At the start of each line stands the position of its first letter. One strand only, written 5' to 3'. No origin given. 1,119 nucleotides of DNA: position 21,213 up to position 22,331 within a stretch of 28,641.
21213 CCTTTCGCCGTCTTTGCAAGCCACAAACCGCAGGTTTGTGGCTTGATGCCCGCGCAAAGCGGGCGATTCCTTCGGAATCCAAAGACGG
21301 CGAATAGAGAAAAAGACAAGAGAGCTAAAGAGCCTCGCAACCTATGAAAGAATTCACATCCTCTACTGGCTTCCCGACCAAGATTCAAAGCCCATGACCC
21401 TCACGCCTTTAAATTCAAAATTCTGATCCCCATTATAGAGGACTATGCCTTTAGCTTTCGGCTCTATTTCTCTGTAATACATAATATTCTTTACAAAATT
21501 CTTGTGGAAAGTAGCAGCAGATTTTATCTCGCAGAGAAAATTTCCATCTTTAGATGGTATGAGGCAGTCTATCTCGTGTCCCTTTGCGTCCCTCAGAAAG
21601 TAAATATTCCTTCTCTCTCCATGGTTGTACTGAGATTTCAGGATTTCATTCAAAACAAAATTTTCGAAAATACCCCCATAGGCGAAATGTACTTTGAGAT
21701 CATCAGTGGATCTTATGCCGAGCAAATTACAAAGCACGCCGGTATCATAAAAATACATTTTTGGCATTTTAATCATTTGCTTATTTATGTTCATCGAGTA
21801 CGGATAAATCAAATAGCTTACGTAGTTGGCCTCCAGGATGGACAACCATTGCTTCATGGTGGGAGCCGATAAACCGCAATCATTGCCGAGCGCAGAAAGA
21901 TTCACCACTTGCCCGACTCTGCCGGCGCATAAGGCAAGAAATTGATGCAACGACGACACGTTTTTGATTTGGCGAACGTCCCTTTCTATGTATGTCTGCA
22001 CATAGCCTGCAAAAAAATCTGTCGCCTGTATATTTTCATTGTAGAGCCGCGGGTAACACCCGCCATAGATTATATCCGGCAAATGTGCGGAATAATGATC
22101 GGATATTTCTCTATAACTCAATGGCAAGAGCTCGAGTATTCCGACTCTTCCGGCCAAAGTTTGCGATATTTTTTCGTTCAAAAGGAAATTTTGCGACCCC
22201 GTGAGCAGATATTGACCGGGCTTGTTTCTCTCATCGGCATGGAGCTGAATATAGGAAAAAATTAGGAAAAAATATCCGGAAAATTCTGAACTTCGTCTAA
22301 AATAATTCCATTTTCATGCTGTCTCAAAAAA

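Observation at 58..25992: Dense family of about 13 structurally conserved, sequence-variable cloverleaf intergenic elements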

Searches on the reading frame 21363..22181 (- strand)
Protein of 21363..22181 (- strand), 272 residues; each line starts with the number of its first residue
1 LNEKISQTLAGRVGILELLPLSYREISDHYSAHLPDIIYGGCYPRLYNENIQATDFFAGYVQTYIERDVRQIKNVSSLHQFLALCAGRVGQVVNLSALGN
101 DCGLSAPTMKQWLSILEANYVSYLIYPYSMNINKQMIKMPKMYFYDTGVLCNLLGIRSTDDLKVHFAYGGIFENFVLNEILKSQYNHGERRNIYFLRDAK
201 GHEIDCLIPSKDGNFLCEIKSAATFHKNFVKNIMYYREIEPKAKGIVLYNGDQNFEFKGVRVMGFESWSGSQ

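Call 11: search_protein_families(library=pfam, proteins=[window:21363-22181:-])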
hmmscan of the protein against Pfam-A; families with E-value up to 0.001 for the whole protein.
window:21363-22181:- (272 aa): 1 family
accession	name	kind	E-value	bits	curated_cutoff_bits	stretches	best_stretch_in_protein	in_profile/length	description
PF13635.12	DUF4143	-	5.4e-43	147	28.1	1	67-221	2-159/160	Domain of unknown function (DUF4143)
